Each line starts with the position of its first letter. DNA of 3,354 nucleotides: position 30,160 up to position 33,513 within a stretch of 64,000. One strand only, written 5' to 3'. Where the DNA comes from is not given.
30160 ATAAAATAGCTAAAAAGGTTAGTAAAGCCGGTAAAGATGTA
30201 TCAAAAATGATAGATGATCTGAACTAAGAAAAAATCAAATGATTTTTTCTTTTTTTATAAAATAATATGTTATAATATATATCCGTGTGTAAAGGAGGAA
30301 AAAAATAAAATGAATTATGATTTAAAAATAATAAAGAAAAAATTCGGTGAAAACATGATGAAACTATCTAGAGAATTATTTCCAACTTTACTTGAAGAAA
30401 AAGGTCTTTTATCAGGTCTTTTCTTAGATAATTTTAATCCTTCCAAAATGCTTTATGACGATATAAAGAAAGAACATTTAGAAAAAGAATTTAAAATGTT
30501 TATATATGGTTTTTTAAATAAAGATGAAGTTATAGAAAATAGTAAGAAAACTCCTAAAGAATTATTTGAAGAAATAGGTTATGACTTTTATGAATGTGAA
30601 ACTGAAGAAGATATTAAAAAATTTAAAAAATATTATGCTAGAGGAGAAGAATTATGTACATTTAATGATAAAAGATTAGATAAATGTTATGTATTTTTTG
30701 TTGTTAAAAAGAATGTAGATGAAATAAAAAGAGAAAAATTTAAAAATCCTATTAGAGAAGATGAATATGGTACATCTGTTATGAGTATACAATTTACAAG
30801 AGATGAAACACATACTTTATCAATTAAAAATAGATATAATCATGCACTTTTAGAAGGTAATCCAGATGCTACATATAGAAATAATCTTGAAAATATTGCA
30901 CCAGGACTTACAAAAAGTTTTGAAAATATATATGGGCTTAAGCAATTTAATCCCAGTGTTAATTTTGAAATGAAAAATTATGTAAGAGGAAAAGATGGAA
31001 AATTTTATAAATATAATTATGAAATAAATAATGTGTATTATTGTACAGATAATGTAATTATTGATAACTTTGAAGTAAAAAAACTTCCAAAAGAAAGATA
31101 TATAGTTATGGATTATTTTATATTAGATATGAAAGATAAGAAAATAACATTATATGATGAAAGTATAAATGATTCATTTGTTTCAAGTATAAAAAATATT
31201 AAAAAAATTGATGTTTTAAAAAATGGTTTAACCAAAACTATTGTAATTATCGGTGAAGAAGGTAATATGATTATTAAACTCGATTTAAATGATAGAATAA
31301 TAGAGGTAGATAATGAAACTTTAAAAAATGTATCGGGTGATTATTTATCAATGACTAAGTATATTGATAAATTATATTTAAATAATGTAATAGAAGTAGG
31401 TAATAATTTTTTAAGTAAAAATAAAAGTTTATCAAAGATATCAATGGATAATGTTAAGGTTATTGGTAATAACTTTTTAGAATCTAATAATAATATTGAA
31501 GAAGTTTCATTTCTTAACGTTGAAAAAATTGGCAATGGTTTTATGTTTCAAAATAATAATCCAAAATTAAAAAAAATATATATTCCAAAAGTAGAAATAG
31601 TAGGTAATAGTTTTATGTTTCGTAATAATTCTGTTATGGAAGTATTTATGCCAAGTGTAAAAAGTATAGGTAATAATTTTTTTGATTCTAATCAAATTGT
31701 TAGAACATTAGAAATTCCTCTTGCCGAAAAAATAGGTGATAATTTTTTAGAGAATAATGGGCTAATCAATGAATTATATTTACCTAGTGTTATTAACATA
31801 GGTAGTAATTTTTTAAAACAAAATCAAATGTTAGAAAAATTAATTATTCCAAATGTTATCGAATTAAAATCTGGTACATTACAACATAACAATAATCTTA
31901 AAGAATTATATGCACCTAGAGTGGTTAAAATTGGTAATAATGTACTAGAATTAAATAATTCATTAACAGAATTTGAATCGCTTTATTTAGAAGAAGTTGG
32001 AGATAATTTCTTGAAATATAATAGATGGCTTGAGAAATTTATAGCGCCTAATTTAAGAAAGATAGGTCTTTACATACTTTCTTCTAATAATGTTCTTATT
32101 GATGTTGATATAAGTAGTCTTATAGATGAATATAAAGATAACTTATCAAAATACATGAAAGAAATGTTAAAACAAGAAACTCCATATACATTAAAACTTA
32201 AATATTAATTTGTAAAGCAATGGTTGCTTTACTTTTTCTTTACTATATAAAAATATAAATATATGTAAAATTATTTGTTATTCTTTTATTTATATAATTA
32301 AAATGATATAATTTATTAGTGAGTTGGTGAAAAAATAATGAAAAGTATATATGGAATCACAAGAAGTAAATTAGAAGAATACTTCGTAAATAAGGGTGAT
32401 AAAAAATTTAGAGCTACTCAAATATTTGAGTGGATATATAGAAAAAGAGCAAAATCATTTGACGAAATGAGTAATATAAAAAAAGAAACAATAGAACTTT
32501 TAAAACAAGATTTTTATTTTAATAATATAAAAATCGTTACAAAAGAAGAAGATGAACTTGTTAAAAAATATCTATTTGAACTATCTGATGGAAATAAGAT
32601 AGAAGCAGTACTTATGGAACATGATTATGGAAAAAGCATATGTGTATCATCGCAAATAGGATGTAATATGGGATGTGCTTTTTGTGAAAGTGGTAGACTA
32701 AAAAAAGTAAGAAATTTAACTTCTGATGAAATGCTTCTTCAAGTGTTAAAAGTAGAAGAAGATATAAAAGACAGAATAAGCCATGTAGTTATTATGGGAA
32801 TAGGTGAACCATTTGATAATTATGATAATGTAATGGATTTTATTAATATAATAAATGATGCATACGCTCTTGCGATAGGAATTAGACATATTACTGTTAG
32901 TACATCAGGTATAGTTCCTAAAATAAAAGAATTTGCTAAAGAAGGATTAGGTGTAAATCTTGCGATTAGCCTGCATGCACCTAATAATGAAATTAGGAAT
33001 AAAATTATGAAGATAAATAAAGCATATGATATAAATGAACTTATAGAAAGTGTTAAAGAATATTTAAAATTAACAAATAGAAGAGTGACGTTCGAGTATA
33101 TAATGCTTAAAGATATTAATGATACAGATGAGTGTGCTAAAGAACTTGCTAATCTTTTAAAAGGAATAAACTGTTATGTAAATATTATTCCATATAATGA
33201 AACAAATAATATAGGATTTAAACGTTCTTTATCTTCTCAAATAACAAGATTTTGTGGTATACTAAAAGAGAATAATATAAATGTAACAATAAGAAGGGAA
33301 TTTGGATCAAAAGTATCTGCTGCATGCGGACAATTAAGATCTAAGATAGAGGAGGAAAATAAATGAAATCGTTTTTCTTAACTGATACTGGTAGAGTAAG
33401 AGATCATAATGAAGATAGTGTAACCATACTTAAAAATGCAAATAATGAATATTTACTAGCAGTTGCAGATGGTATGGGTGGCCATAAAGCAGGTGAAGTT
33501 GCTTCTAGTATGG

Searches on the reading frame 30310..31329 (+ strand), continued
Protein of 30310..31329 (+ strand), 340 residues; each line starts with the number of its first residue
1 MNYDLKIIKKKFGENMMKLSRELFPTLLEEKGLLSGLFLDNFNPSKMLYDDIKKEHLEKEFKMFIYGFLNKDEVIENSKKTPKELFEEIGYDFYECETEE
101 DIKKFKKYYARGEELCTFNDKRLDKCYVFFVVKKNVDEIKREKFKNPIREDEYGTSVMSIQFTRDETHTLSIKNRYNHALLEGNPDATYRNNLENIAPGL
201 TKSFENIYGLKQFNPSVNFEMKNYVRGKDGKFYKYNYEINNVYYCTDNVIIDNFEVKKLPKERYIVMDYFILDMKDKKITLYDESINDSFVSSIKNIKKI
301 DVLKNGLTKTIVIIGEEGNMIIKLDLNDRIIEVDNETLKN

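Call 109: get_annotated_region(hit=H1, flank=9000)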
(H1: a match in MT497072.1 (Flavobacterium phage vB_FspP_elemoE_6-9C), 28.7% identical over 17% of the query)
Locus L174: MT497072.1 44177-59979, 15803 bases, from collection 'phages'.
description: Flavobacterium phage vB_FspP_elemoE_6-9C, partial genome.
organism: Flavobacterium phage vB_FspP_elemoE_6-9C (NCBI taxid 2743829)
taxonomy: Viruses; Duplodnaviria; Heunggongvirae; Uroviricota; Caudoviricetes; Elemovirus; Elemovirus elemoE
host: Flavobacterium sp. BAL314; source: Baltic Sea mesocosm; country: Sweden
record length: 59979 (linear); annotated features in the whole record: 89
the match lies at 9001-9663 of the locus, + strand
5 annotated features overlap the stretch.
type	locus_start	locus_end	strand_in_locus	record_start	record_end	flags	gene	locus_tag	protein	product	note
CDS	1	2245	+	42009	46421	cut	-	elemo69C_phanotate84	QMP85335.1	structural protein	-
CDS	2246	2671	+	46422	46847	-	-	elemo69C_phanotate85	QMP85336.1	hypothetical protein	-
CDS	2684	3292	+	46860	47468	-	-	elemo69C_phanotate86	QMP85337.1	structural protein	-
CDS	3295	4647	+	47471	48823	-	-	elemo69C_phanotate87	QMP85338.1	hypothetical protein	-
CDS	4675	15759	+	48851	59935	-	-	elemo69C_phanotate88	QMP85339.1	structural protein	Structural protein; Protein of unknown function (DUF3293)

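Call 112: search_solved_structures(query=L086:7806-9518:+, max_evalue=1)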
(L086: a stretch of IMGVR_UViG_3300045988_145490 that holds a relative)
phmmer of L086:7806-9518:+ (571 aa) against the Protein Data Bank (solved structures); distinct sequences matched with E-value up to 1: 0.

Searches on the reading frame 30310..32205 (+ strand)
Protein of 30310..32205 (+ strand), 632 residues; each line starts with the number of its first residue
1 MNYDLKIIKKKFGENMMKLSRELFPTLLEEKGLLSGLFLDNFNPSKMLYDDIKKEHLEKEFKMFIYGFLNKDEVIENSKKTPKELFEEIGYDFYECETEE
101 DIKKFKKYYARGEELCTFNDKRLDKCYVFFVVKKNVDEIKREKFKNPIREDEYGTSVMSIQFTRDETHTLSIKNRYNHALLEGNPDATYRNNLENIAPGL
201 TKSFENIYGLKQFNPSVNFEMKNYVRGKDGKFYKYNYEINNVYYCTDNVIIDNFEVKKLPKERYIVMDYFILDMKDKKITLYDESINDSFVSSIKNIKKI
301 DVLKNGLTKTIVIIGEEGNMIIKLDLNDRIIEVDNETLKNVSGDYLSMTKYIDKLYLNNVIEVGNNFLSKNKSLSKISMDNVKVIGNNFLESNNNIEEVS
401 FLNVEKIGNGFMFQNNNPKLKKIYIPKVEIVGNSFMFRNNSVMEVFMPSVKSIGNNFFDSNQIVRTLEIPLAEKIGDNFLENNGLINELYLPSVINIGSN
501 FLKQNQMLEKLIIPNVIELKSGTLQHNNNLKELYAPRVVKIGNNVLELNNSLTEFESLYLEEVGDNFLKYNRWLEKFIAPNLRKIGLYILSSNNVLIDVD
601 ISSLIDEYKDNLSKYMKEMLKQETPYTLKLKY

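Call 4: search_protein_families(library=pfam, proteins=[window:30310-32205:+], max_evalue=1)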
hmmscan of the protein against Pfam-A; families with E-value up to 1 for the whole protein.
window:30310-32205:+ (632 aa): 2 families
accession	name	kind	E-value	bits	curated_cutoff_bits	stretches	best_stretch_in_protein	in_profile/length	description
PF13306.12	LRR_5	-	5.5e-14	52.6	27.7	2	434-551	5-125/127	BspA type Leucine rich repeat region (6 copies)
PF08655.15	DASH_Ask1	-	0.1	13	20.7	0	496-520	14-38/64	DASH complex subunit Ask1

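Call 5: search_protein_families(library=ncbifam, proteins=[window:30310-32205:+], max_evalue=1)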
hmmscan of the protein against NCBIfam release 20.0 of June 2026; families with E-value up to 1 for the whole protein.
window:30310-32205:+ (632 aa): 0 families

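Call 6: search_protein_families(library=phrogs, proteins=[window:30310-32205:+], max_evalue=1)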
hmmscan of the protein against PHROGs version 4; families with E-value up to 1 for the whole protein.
window:30310-32205:+ (632 aa): 1 family
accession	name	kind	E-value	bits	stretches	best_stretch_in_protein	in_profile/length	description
phrog_21757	-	unknown function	0.064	14.2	1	475-505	5-31/36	-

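Call 49: search_protein_families(library=padloc, proteins=[window:30310-32205:+], max_evalue=1)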
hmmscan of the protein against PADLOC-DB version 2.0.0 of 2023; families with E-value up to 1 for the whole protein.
window:30310-32205:+ (632 aa): 0 families

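Call 77: list_cluster_members(proteins=[window:30310-32205:+, window:12373-14379:+, window:32338-33363:+, window:27795-29996:+])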
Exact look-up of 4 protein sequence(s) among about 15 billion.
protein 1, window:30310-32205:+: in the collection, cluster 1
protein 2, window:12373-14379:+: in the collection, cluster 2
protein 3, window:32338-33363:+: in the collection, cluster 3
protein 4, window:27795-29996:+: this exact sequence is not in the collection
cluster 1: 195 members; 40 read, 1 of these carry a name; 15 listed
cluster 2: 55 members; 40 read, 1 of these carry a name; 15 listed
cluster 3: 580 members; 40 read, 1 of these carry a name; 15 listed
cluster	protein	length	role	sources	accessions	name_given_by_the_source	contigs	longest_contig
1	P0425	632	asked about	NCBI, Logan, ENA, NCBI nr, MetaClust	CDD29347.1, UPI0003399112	putative uncharacterized protein [Clostridium sp. CAG:433] | status=active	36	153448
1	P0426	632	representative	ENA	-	-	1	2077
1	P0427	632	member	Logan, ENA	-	-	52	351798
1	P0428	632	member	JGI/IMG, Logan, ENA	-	-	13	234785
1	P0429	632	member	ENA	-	-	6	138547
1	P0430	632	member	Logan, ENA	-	-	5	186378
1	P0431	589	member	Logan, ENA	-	-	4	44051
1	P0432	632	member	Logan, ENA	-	-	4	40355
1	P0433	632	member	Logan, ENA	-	-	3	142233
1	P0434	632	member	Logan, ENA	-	-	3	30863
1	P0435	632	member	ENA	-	-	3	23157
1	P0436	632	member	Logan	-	-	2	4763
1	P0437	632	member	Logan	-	-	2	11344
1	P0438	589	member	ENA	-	-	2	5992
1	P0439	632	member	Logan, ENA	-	-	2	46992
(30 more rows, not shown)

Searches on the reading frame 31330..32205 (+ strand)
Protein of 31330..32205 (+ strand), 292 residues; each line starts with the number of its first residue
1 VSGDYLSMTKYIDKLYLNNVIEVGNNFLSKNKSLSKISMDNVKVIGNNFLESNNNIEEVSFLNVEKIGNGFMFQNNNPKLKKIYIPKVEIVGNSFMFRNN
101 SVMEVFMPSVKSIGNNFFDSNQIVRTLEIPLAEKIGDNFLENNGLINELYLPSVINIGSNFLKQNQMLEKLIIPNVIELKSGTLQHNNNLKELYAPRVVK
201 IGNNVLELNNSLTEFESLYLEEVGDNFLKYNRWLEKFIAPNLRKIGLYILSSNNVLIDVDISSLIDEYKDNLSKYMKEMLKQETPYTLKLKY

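Call 90: search_solved_structures(query=window:31330-32205:+, max_evalue=1)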
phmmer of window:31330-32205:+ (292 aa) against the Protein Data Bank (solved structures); distinct sequences matched with E-value up to 1: 2.
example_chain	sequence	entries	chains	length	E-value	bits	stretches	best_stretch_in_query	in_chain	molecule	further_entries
4fs7_A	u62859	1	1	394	1.2e-09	41.5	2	17-178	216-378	Uncharacterized protein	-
6mlx_A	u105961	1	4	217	0.53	13.2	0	79-155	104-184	Leucine-rich repeat protein TpLRR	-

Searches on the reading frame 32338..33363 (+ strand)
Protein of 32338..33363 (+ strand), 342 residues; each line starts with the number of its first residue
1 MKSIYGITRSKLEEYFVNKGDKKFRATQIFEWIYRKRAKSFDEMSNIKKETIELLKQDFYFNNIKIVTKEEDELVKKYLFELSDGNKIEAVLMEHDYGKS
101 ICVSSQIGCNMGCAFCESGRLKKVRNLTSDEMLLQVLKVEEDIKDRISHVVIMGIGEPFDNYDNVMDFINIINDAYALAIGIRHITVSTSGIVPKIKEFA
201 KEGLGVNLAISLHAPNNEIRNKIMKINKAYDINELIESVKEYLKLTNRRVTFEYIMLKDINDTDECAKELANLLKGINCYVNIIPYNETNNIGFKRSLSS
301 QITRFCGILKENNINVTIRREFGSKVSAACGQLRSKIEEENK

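Call 19: search_protein_families(library=pfam, proteins=[window:32338-33363:+], max_evalue=0.01)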
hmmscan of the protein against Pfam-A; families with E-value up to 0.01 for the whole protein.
window:32338-33363:+ (342 aa): 4 families
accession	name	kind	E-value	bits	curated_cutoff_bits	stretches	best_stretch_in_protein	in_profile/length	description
PF04055.27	Radical_SAM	-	1.5e-19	71.2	29.5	1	105-264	3-158/166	Radical SAM superfamily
PF21016.3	RlmN_N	-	3.6e-17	62.3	24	1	4-58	3-57/60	Ribosomal RNA large subunit methyltransferase N-terminal domain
PF19238.5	Radical_SAM_2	-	0.00014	22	26.7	1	208-275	80-143/151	Radical SAM-like domain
PF13353.11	Fer4_12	-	0.0018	19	22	1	107-176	13-81/137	4Fe-4S single cluster domain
